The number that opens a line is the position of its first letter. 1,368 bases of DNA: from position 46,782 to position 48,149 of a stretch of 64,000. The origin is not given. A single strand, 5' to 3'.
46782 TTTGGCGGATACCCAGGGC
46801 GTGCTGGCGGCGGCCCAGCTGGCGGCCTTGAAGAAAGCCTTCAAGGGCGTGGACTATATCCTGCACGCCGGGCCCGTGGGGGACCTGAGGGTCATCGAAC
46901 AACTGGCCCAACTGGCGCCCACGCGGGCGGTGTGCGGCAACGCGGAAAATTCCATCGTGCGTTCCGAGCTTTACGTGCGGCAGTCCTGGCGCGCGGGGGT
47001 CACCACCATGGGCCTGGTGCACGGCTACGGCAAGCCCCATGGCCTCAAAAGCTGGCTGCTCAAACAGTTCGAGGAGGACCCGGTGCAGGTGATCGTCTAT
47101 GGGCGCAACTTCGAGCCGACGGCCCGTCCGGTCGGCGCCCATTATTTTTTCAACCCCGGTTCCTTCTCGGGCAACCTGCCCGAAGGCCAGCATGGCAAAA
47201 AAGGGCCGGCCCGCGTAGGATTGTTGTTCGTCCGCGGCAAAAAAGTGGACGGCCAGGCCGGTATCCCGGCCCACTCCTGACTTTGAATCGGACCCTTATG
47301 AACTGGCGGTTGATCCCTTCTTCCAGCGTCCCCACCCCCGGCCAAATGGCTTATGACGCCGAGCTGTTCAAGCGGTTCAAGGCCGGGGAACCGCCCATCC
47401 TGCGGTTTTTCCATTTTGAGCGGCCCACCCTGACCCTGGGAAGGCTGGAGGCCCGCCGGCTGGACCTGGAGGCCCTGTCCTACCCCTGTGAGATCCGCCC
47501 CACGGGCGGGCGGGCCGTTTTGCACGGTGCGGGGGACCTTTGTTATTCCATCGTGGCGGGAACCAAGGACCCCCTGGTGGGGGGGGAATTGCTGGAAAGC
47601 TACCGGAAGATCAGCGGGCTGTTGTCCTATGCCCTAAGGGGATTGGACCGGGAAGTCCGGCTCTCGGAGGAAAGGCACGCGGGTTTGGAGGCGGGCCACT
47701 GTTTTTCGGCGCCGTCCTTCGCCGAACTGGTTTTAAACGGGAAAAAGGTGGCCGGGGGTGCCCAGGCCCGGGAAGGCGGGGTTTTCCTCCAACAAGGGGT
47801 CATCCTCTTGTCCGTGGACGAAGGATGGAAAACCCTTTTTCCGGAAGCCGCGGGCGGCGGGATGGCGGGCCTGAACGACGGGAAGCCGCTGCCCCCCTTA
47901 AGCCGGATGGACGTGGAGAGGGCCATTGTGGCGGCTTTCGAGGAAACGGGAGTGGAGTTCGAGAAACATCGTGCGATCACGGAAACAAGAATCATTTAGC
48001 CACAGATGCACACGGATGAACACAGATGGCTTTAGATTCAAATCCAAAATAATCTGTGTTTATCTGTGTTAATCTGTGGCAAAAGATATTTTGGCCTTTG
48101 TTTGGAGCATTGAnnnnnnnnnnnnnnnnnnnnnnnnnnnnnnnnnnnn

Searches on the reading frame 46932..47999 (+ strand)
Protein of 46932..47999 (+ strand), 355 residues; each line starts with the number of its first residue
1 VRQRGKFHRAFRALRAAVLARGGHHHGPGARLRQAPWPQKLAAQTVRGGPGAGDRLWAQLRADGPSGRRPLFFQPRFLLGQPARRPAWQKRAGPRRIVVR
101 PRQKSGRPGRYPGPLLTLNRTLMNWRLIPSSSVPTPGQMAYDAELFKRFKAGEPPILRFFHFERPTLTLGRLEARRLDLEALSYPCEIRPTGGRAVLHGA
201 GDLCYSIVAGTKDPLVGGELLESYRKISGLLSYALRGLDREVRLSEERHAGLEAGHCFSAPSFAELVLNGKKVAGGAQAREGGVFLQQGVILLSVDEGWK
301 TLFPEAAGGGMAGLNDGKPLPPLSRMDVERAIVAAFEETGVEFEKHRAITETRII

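Call 34: search_protein_families(library=pfam, max_evalue=0.0001, proteins=[window:46932-47999:+])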
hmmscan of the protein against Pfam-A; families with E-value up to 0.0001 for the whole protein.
window:46932-47999:+ (355 aa): 2 families
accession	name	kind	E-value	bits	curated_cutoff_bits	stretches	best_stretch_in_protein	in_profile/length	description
PF21948.1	LplA-B_cat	-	1.4e-20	74.5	27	1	138-297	5-150/200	Lipoyl protein ligase A/B catalytic domain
PF03099.24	BPL_LplA_LipB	-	5e-14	52.8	21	1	179-296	21-133/133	Biotin/lipoate A/B protein ligase family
